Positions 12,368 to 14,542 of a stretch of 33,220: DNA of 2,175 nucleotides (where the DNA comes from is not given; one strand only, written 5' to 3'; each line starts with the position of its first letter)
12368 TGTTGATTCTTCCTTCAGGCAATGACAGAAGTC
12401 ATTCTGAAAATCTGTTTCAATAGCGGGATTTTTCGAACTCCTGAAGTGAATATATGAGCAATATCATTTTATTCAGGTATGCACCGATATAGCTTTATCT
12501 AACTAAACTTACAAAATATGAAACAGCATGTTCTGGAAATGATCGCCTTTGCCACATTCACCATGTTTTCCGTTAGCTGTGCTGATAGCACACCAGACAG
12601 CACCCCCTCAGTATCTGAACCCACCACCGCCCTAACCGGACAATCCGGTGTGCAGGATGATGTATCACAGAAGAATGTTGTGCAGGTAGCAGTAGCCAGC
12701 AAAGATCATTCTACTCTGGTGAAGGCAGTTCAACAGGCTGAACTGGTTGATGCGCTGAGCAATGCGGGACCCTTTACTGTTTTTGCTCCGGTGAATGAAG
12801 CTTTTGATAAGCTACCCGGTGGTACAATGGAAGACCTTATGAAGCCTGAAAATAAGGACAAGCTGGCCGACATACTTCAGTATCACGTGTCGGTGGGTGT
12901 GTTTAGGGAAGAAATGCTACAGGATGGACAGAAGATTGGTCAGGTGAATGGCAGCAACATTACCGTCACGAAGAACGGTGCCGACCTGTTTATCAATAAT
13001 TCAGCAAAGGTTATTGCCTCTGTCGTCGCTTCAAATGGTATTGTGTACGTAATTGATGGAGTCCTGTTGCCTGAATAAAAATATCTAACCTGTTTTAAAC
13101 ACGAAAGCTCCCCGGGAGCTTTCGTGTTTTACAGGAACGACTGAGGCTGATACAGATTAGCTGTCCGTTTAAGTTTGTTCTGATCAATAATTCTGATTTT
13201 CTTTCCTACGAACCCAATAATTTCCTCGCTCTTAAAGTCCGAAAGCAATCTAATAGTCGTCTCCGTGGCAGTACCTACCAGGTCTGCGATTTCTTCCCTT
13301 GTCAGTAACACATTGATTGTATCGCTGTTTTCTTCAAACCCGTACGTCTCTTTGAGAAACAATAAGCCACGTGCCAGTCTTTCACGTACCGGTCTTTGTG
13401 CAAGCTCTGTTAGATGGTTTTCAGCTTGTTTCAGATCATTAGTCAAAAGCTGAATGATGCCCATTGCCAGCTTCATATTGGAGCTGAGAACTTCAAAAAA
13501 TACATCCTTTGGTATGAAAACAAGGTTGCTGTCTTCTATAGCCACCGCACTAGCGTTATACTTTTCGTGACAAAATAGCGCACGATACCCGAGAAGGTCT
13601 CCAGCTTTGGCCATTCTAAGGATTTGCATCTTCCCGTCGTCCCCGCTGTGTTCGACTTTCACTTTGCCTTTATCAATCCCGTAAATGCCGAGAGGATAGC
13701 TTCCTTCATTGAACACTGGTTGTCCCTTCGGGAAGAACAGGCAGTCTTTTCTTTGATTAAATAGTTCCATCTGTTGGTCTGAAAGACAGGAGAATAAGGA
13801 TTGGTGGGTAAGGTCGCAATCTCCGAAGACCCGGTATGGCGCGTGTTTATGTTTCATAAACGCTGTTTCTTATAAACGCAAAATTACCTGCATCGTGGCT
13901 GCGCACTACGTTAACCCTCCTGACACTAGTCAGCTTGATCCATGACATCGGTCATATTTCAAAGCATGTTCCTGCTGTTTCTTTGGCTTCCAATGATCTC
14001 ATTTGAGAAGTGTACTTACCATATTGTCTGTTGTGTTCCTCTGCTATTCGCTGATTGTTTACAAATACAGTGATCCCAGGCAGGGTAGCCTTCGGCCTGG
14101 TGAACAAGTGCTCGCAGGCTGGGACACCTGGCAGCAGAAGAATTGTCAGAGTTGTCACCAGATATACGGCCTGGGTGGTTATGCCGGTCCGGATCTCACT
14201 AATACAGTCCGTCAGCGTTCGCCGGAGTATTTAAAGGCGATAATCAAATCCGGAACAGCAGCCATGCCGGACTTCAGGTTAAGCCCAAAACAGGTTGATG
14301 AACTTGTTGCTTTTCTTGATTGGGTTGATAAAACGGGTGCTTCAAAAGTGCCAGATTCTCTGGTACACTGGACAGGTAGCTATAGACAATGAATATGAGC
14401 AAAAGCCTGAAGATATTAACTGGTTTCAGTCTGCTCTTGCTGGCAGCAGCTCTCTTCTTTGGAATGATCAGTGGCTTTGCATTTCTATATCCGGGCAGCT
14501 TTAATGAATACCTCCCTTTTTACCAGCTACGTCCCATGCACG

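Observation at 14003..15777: cNOR-shaped gene pair whose subunit I lacks the helix-VI histidine and has H-A-M instead of H-x-H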

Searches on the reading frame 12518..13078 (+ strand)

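Call 3: search_protein_families(library=pfam, proteins=[window:12518-13078:+], max_evalue=0.01)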
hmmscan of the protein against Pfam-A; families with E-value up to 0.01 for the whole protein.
window:12518-13078:+ (186 aa): 1 family
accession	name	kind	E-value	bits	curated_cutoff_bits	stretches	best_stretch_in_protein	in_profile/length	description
PF02469.27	Fasciclin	-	1.7e-33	115.9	22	1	63-185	2-123/123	Fasciclin domain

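Call 4: search_protein_families(library=ncbifam, proteins=[window:12518-13078:+], max_evalue=0.01)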
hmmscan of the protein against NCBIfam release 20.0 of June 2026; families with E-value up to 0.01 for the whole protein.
window:12518-13078:+ (186 aa): 0 families

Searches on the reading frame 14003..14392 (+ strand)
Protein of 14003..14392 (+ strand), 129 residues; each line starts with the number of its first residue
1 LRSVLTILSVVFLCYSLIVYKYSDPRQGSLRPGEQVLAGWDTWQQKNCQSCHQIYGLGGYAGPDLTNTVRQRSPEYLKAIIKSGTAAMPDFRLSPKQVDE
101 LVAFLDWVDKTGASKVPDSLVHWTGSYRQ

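Call 3: search_protein_families(library=pfam, proteins=[window:14003-14392:+], max_evalue=0.01)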
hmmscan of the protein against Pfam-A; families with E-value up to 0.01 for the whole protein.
window:14003-14392:+ (129 aa): 3 families
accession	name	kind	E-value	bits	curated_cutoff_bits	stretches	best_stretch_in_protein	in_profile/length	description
PF13442.11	Cytochrome_CBB3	-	1.2e-13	51.6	27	1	35-105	2-68/68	Cytochrome C oxidase, cbb3-type, subunit III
PF00034.26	Cytochrom_C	-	2.3e-08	35.7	21.3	1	42-107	7-88/90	Cytochrome c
PF22085.1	NorB_cytochrome_c-like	-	3.3e-06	28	29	1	30-82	12-64/181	Nitric oxide reductase subunit B, cytochrome c-like domain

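Call 4: search_protein_families(library=ncbifam, proteins=[window:14003-14392:+], max_evalue=0.01)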
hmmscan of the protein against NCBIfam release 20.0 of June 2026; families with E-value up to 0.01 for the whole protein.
window:14003-14392:+ (129 aa): 7 families
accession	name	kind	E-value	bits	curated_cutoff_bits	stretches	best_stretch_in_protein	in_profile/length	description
NF040971.1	cytc_ExtS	equivalog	3.3e-09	36.4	100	1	34-108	76-150/262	selenite/tellurite reduction operon c-type cytochrome lipoprotein ExtS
NF045773.1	cytochro_C550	exception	8.4e-09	35.4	125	1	35-105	47-116/118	cytochrome c550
NF045774.1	cytochro_C551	exception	1.5e-07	31.3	118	1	43-105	45-106/110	cytochrome c551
TIGR02603.1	CxxCH_TIGR02603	domain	3.3e-07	30.4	68.15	1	45-86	11-53/134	putative heme-binding domain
TIGR04485.1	thiosulf_SoxX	equivalog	1.4e-06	28.9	61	1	46-105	3-75/78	sulfur oxidation c-type cytochrome SoxX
NF050122.1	bc1_QcrC_actin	exception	0.00025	20.5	200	1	45-111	144-214/253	cytochrome bc1 complex diheme cytochrome c subunit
NF052248.1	SorU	equivalog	0.0021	18.2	100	1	46-104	11-71/72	SorU family sulfite dehydrogenase c-type cytochrome subunit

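Call 64: search_solved_structures(query=window:14003-14392:+, max_evalue=1, show_alignments=2)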
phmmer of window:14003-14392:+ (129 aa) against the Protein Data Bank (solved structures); distinct sequences matched with E-value up to 1: 27.
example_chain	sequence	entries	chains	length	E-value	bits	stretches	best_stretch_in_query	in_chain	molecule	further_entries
3o0r_C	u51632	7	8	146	2.7e-12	50.1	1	11-117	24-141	Nitric oxide reductase subunit C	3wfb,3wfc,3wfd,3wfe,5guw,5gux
8pjx_A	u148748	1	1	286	5.9e-06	29.6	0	53-72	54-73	SAKe6FR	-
7zs0_A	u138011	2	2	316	1.4e-05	28.5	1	29-82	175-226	Hypothetical (Diheme) protein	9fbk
7zs2_A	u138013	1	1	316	1.4e-05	28.5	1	29-82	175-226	Hypothetical (Diheme) protein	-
7zs1_A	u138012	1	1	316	1.4e-05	28.5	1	29-82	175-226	Hypothetical (Diheme) protein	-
8pjr_A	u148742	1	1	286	0.0002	24.7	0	53-75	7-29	SAKe6AC-LB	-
7pvp_A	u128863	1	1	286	0.00028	24.2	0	53-75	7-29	SAKe6BC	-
4xyd_B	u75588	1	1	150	0.00087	22.6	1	35-72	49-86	NorC-like protein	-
9l08_A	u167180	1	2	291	0.001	22.4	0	42-66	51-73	Covalently Connected Cytochrome c555 trimer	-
7onc_A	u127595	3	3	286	0.0024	21.2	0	54-76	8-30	SAKe6BE | S6BE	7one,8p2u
7op4_A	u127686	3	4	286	0.0086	19.4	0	54-76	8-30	SAKe6BE-3HH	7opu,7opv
2l4d_A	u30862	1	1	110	0.027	17.8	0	45-82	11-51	SCO1/SenC family protein/cytochrome c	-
7rh5_O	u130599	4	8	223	0.046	17.1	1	33-105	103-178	Cytochrome bc1 complex cytochrome c subunit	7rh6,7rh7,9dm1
6hwh_M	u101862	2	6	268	0.06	16.7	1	33-105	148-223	Cytochrome bc1 complex cytochrome c subunit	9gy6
8ovc_O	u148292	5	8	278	0.067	16.5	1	33-105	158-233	Cytochrome bc1 complex cytochrome c subunit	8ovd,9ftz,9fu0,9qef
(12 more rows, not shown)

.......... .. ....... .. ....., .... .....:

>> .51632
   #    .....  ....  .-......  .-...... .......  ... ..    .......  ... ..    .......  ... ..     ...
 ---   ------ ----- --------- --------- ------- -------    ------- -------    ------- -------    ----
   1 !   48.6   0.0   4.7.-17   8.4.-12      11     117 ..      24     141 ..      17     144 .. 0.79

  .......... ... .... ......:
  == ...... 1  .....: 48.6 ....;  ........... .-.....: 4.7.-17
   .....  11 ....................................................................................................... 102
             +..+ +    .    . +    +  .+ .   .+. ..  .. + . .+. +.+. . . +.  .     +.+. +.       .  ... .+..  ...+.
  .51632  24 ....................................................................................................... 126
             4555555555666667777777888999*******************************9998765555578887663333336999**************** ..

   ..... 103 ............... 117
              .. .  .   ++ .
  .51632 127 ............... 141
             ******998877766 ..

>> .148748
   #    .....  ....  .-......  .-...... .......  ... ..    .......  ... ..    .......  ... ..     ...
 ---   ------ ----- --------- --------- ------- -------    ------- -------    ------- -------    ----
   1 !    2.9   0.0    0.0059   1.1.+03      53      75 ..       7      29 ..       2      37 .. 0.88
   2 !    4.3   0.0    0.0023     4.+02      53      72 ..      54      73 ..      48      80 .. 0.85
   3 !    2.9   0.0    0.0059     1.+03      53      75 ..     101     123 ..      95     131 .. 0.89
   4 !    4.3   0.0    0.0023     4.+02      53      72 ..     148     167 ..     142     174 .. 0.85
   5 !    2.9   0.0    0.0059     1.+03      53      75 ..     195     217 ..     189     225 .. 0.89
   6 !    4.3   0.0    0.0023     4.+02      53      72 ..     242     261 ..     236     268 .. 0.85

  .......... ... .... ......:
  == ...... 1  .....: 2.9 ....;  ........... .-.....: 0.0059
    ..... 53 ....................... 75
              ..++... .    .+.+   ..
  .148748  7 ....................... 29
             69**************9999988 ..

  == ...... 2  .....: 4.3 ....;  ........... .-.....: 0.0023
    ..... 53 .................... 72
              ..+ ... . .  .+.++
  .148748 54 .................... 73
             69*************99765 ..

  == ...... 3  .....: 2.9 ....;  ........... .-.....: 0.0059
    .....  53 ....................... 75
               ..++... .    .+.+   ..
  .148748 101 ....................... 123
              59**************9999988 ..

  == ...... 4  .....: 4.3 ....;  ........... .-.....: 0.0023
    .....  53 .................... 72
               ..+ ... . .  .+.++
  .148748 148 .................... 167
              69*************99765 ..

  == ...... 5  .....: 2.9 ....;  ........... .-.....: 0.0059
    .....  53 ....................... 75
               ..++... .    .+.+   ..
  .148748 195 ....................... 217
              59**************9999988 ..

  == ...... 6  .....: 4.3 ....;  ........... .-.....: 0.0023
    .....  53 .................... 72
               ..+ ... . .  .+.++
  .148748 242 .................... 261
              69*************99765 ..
